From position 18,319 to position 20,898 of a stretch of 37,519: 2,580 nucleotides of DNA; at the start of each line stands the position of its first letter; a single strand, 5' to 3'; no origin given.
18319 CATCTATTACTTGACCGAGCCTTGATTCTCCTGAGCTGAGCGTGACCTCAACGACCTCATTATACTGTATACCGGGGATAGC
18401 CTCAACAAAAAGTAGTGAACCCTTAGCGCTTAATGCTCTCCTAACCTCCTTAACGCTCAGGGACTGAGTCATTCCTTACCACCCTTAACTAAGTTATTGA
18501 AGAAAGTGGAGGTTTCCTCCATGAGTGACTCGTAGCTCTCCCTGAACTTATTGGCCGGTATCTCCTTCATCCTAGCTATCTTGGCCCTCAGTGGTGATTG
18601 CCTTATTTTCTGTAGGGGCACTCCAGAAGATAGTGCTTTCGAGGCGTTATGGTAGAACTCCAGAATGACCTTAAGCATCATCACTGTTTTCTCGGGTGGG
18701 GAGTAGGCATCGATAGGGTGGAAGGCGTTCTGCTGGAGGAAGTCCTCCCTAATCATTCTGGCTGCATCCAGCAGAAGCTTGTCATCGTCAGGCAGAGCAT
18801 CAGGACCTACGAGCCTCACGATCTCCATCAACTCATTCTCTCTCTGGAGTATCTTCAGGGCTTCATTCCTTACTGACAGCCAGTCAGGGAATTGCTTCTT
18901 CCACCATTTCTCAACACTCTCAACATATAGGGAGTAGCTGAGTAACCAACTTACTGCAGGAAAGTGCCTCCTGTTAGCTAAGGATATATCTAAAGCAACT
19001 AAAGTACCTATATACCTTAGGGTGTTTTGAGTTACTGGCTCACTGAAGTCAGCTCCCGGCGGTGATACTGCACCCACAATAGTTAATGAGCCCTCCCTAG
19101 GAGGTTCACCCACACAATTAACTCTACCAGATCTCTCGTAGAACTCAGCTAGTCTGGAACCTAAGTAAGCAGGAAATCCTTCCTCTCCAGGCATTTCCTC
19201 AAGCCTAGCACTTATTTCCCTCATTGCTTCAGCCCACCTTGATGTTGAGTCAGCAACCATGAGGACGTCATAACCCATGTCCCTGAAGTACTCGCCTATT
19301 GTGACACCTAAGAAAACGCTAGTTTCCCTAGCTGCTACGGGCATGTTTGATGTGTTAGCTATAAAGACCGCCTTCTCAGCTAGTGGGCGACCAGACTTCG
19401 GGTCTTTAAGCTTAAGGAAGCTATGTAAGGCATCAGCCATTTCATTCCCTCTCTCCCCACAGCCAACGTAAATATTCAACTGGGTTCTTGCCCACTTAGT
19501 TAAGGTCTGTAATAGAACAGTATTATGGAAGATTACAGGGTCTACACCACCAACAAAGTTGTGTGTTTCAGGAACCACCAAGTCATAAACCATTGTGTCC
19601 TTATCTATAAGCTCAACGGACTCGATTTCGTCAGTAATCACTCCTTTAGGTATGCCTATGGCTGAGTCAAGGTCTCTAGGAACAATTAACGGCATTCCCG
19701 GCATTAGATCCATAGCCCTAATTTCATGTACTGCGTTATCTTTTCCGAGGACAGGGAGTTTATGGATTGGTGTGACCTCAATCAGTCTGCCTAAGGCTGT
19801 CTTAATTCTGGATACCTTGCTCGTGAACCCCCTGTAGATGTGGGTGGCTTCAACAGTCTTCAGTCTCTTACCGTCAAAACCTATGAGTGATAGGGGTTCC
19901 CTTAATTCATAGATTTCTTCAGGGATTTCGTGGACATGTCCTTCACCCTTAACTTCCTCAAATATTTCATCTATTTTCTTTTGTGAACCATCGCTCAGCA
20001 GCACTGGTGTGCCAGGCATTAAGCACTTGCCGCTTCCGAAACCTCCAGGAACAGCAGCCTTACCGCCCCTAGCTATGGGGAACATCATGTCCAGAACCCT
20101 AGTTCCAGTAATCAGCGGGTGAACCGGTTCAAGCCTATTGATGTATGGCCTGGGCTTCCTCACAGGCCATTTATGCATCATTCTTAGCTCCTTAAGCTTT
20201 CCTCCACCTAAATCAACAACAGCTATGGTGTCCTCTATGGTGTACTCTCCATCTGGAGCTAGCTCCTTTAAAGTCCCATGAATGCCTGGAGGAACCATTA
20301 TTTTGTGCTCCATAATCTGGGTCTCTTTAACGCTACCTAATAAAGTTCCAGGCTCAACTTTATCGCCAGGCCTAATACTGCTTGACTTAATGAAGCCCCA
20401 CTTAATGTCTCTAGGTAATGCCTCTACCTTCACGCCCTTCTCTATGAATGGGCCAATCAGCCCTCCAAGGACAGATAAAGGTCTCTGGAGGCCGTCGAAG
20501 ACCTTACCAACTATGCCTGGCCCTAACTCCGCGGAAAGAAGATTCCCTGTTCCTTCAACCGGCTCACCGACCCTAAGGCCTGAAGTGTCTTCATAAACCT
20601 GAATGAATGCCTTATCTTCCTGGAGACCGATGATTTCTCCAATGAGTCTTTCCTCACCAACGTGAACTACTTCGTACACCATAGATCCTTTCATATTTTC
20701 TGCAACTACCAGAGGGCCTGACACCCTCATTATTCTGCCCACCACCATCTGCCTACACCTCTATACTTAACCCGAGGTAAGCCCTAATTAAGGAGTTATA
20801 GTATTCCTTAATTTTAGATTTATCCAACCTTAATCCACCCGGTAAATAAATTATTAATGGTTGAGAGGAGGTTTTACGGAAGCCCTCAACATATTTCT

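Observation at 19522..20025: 168-aa mini-intein splitting the Walker A P-loop of the ATP synthase catalytic subunit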

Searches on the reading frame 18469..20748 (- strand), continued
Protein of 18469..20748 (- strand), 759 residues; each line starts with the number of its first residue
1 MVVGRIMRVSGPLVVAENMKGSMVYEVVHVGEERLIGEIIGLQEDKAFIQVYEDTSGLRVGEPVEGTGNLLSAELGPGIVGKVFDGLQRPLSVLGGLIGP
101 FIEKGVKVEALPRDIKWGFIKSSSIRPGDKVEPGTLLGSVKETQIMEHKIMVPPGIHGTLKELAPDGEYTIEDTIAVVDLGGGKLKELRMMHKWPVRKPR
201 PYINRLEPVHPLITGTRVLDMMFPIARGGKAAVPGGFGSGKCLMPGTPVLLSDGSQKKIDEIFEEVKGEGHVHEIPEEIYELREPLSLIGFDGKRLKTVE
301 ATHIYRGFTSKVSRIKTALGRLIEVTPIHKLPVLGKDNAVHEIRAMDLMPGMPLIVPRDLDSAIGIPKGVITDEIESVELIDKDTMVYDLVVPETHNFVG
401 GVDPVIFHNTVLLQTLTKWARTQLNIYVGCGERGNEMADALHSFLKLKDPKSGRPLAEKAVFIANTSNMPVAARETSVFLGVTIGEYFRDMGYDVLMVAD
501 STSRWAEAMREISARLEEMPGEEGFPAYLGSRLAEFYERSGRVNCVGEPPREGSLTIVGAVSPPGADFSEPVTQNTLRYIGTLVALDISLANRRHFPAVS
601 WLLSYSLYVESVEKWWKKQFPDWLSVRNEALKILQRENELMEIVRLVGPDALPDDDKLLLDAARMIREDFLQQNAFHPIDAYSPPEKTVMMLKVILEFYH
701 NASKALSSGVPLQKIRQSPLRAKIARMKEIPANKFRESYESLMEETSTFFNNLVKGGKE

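Call 50: list_cluster_members(proteins=[P0003, P0004, P0012, P0014, P0054, P0009, P0011, P0128, P0005, P0023])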
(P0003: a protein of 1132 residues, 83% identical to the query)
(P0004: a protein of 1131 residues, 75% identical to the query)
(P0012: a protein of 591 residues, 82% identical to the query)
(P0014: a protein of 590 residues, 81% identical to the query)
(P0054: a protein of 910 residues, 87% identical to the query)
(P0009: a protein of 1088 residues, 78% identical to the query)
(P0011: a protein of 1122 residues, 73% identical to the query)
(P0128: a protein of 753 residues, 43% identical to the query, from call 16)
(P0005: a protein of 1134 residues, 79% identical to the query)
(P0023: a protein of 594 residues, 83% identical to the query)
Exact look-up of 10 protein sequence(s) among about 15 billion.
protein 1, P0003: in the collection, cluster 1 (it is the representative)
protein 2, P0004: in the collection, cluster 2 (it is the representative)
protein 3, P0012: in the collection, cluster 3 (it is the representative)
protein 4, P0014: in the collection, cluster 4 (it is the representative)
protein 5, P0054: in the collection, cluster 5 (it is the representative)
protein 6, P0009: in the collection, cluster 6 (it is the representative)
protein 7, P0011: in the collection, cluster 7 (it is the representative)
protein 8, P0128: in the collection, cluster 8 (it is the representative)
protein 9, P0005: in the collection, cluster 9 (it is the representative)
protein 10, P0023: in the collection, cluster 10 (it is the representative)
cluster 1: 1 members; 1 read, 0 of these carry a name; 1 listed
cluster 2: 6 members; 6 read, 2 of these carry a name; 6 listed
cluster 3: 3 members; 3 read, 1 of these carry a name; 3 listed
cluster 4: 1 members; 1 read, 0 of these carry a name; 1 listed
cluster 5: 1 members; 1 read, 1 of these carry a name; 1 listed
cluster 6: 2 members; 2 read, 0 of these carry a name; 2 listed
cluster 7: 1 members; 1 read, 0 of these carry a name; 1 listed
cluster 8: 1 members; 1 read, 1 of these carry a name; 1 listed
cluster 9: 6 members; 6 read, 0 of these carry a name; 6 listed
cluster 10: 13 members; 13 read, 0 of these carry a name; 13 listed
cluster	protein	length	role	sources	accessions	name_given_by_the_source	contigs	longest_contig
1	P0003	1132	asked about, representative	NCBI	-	-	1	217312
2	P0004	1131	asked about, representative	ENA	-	-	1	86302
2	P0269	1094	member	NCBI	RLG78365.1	MAG: V-type ATP synthase subunit A, partial [Thermoprotei archaeon]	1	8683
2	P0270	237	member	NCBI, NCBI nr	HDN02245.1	MAG TPA: V-type ATP synthase subunit A, partial [Candidatus Bathyarchaeota archaeon] | V-type ATP synthase subunit A [Candidatus Bathyarchaeota archaeon]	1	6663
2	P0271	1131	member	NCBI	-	-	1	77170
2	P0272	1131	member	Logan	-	-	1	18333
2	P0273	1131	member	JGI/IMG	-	-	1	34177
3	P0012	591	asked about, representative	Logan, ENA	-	-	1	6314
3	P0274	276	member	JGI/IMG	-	V/A-type H+-transporting ATPase subunit A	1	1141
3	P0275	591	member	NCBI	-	-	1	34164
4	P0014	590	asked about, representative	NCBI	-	-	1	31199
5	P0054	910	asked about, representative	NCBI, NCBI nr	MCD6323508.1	MAG: V-type ATP synthase subunit A [Desulfurococcales archaeon] | V-type ATP synthase subunit A [Desulfurococcales archaeon]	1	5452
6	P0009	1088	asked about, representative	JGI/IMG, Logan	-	-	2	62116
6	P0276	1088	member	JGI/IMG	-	-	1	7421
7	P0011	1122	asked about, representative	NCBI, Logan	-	-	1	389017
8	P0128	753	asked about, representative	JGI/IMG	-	V/A-type H+-transporting ATPase subunit A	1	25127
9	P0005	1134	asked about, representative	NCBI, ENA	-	-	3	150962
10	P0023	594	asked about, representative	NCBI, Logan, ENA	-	-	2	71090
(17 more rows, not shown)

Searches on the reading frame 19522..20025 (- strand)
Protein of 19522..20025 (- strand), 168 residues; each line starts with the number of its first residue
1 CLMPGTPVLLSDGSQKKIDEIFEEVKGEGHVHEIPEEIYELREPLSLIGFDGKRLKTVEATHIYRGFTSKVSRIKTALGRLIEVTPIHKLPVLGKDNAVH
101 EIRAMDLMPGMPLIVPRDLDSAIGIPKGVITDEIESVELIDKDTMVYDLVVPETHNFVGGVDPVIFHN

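Call 3: search_protein_families(library=pfam, proteins=[window:19522-20025:-], max_evalue=1)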
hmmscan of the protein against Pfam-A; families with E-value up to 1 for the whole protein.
window:19522-20025:- (168 aa): 1 family
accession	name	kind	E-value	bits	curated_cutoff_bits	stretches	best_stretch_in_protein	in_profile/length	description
PF14890.11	Intein_splicing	-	1.4e-16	61.1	35.8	1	9-168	3-155/155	Intein splicing domain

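Call 4: search_protein_families(library=ncbifam, proteins=[window:19522-20025:-], max_evalue=1)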
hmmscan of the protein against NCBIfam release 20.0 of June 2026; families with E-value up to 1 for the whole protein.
window:19522-20025:- (168 aa): 12 families
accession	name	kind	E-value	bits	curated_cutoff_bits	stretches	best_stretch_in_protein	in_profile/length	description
NF011287.0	PRK14698.1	equivalog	4e-20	71.4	1238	2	6-121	246-365/1017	V-type ATP synthase subunit A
NF003159.0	PRK04132.1-4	equivalog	7.7e-14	50.7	999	2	45-120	96-172/852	replication factor C small subunit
NF003158.0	PRK04132.1-3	equivalog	1.8e-12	45.2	1750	2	46-120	99-174/1437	replication factor C small subunit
TIGR01445.1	intein_Nterm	domain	2.1e-12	47.8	24.5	1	1-91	1-82/83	intein N-terminal splicing region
NF003157.0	PRK04132.1-2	equivalog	8e-10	37.3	1103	2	129-168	558-597/864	replication factor C small subunit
NF011418.0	PRK14845.1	equivalog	1.6e-08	32.8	756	2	1-119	24-136/1049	translation initiation factor IF-2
NF011302.0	PRK14714.1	equivalog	1.5e-06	26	1791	1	27-158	963-1092/1350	DNA-directed DNA polymerase II large subunit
NF045703.1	rSAM_Tes_intein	exception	6.2e-06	24.3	1700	1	38-116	197-275/1040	tetraether lipid synthase Tes, intein-containing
NF038162.1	RtcB_rel_intein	exception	0.00015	19.9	1150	1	124-159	534-571/961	intein-containing RtcB family protein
NF005852.0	PRK07773.1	equivalog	0.002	16.5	780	1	129-168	790-826/886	replicative DNA helicase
TIGR01443.1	intein_Cterm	domain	0.0042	17.3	15.6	1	146-168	2-23/24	intein C-terminal splicing region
NF006207.0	PRK08332.1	equivalog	0.086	10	2400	1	133-159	1209-1234/1684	vitamin B12-dependent ribonucleotide reductase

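Call 5: search_solved_structures(query=window:19522-20025:-, max_evalue=10, show_alignments=3)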
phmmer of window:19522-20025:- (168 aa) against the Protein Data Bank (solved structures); distinct sequences matched with E-value up to 10: 15.
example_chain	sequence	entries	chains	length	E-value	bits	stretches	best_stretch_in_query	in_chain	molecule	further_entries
7qss_A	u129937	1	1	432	1.6e-21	80.4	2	6-122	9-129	V-type ATP synthase alpha chain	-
7qsu_A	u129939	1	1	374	2.5e-21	79.7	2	6-122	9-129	V-ATPase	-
7qst_A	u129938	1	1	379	7.9e-20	74.8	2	7-123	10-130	V-type ATP synthase subunit A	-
4o1s_A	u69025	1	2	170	4.1e-16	62.7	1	5-168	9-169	V-type ATP synthase alpha chain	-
2lqm_A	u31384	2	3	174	2e-12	50.7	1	54-168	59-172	Pho radA intein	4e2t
6rpq_A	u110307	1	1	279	1e-11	48.4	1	6-160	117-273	Ubiquitin-like protein SMT3,1108aa long hypothetical cell division control protein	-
4e2u_A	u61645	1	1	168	4.2e-11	46.5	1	54-168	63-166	Pho radA intein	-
6rpp_A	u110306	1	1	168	2.6e-07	34.1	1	6-159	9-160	Cell division control protein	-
2cw7_A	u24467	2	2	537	6.7e-06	29.5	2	128-168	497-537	Endonuclease PI-PkoII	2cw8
5o9i_A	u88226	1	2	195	0.0012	22.2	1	17-168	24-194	Transcription initiation factor IIB,Transcription initiation factor IIB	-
2jmz_A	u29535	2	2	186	0.002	21.4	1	43-161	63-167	Hypothetical protein MJ0781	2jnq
5o9j_A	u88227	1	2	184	0.018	18.4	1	35-168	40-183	Transcription initiation factor IIB,Transcription initiation factor IIB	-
4o1r_A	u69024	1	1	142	0.048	17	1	71-168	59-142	Replicative DNA helicase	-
1mi8_A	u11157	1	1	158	0.15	15.4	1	54-160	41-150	DnaB intein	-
7cfv_A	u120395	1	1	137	0.39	14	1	102-160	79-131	Spl DnaX mini-intein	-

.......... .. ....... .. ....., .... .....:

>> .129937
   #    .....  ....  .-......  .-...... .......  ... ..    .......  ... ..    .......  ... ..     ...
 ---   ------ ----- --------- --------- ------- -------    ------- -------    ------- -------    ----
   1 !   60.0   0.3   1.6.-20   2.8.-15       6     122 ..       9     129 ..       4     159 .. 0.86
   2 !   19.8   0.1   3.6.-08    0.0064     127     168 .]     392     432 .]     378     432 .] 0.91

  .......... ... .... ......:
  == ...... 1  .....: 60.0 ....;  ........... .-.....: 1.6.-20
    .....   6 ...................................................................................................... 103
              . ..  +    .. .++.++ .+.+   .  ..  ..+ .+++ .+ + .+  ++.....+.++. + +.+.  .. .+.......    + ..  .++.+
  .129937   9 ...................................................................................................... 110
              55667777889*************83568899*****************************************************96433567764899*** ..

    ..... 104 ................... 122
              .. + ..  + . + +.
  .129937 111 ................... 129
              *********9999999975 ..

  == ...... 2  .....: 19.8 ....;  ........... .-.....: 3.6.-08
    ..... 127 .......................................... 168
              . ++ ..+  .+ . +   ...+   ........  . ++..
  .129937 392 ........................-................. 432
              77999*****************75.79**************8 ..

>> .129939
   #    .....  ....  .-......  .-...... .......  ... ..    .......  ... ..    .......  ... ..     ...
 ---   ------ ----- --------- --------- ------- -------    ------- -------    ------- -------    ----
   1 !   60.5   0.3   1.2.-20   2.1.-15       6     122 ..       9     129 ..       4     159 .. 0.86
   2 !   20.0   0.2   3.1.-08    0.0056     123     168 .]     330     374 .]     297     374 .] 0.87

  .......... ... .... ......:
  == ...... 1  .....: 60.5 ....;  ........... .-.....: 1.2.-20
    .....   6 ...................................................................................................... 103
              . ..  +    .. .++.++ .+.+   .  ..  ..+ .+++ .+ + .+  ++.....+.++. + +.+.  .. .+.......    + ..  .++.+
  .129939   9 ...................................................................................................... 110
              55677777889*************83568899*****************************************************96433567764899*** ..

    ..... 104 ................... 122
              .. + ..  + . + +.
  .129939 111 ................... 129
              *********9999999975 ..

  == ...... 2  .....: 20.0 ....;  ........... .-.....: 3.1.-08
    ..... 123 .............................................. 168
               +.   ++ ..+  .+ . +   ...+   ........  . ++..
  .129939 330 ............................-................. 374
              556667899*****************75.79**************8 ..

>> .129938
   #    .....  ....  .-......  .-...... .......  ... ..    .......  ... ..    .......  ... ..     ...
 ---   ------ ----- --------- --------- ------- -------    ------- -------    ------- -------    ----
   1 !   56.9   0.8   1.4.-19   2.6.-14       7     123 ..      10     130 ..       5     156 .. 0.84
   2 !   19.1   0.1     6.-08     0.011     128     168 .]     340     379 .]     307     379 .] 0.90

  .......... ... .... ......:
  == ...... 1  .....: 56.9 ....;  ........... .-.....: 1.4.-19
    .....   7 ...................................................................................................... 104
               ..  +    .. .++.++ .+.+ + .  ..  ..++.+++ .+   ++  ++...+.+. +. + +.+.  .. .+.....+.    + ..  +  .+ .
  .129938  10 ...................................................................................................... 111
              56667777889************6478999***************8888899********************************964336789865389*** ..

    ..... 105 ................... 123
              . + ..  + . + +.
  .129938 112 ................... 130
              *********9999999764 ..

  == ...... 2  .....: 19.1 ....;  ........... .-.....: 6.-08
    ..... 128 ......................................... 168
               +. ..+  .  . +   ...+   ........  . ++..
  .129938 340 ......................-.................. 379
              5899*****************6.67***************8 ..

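Call 6: find_homologous_proteins(query=window:19522-20025:-, max_evalue=0.001)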
Query window:19522-20025:- (168 aa): 1 proteins with E <= 0.001 among 38 candidates.
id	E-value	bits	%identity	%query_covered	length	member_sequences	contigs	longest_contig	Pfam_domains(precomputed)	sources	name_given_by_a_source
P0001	4.2e-13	68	42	57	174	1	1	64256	PF14890.12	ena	-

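Call 16: search_protein_representatives(protein=window:19522-20025:-)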
Query: 168 residues. Proteins with E-value up to 0.001 (for the whole library): 233; up to 1e-10: 48; up to 1e-30: 2. The best 150 are listed.
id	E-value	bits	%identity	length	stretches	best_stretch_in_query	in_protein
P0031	2.8e-37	144.7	50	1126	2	1-127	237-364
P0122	2.6e-32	128.5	44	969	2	1-150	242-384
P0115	1.8e-27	112.8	44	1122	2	1-121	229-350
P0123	6.5e-27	110.9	41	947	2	1-119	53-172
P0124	2.5e-26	109.0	44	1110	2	1-119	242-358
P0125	1.3e-23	100.2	46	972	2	5-120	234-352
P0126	3.2e-22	95.7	39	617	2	1-121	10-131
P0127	5.3e-22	95.0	41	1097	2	9-119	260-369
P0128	1.6e-21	93.4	43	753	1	1-168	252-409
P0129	2.8e-20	89.3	39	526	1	1-168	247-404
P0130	9.3e-20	87.7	39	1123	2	1-122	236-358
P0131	4.2e-19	85.5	38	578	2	1-121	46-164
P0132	4.7e-19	85.4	37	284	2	1-160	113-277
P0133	5.0e-19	85.3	40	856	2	1-121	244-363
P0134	1.2e-18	84.0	41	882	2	5-121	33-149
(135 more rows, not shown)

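Call 28: find_related_loci(query=window:19522-20025:-, collection=metagenome_contigs, flank=3000)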
Query window:19522-20025:- (168 aa) in metagenome_contigs; peptide patterns used: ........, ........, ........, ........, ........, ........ (x = any residue, [..] = any of these).
205 stretches matched a pattern, but none encodes a relative of the query by tblastn (E <= 1e-3).

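Call 31: find_related_loci(query=A1, collection=metagenome_contigs, flank=3000)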
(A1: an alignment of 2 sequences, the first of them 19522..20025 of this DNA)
Query A1 (168 aa) in metagenome_contigs; peptide patterns used: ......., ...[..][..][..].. (x = any residue, [..] = any of these).
467 stretches matched a pattern, but none encodes a relative of the query by tblastn (E <= 1e-3).

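Call 38: predict_structure(alignment_id=A2)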
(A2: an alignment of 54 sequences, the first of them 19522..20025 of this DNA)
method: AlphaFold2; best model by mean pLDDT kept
length: 168 residues; sequences in the alignment: 54
mean_pLDDT: 94.0   pTM: 0.88
mean pLDDT of the five models: 94.0, 93.9, 93.7, 93.1, 93.1
residues with pLDDT >= 90: 148; 70-90: 9; 50-70: 11; < 50: 0
segments of 3 or more residues with pLDDT < 50: none
pLDDT, mean of each block of 10 residues (from residue 1): 97 96 87 83 97 97 98 98 98 97 98 88 76 98 98 97 94
secondary structure, 60 per line:
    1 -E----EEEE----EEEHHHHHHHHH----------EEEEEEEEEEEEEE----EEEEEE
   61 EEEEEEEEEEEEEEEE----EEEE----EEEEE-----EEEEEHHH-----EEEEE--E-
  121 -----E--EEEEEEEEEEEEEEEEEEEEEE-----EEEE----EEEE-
elements in order: E7-10 E15-17 H18-26 E37-50 E55-76 E81-84 E89-93 E99-103 E112-116 E129-150 E156-159 E164-167

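Call 41: fold_search(model_id=the predicted structure, library=pdb)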
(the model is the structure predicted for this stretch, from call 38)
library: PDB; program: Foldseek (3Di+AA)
matches with E <= 10: 387; with E <= 0.001: 67
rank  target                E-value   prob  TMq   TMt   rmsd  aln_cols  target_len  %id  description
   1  4o1s_A                5.0e-14  1.00  0.85  0.84   2.8       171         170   30  Crystal structure of TvoVMA intein (released 2014-03-19)
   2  6rpq                  1.0e-12  1.00  0.84  0.58   2.7       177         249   30  Crystal structure of PhoCDC21-1 intein (released 2019-08-14)
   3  4e2t_B                1.5e-12  1.00  0.81  0.81   3.2       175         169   24  Crystal Structures of RadA intein from Pyrococcus horikoshii (released 2012-05-16)
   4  4e2t_A                1.9e-12  1.00  0.81  0.79   3.3       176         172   26  Crystal Structures of RadA intein from Pyrococcus horikoshii (released 2012-05-16)
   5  5o9i_A                4.3e-12  1.00  0.78  0.77   5.3       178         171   25  Crystal structure of transcription factor IIB Mvu mini-intein (released 2017-11-01)
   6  5o9i_B                3.1e-11  1.00  0.77  0.74   4.5       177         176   24  Crystal structure of transcription factor IIB Mvu mini-intein (released 2017-11-01)
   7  7qst                  4.5e-11  1.00  0.81  0.39   7.9       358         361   18  Crystal structure of homing endonuclease-associated PhoVMA intein (C1A) (released 2022-03-30)
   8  2lqm_MODEL_1_A        1.6e-10  1.00  0.83  0.80   3.1       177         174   25  Solution Structures of RadA intein from Pyrococcus horikoshii (released 2012-05-16)
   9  6rpp                  2.3e-10  1.00  0.80  0.80   3.0       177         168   26  Crystal structure of PabCDC21-1 intein (released 2019-08-14)
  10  7qsu                  3.0e-10  1.00  0.81  0.39   7.8       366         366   18  Crystal structure of homing endonuclease-associated TliVMA intein (C1A, d333-339) (released 2022-03-30)
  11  5o9j_B                3.2e-10  1.00  0.66  0.61   6.2       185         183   22  Crystal structure of transcription factor IIB Mja mini-intein (released 2017-11-01)
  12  4e2u                  4.4e-10  1.00  0.78  0.78   3.3       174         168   25  Crystal Structures of RadAmin intein from Pyrococcus horikoshii (released 2012-05-16)
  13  7qss                  3.0e-09  1.00  0.81  0.33   7.4       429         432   16  Crystal structure of homing endonuclease-associated TliVMA intein (C1A) (released 2022-03-30)
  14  5o9j_A                6.6e-09  1.00  0.64  0.60   6.3       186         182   22  Crystal structure of transcription factor IIB Mja mini-intein (released 2017-11-01)
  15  6frg                  1.1e-08  1.00  0.68  0.72   5.0       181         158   22  Crystal structure of G-1F mutant of Ssp DnaB Mini-Intein variant M86 (released 2019-01-30)
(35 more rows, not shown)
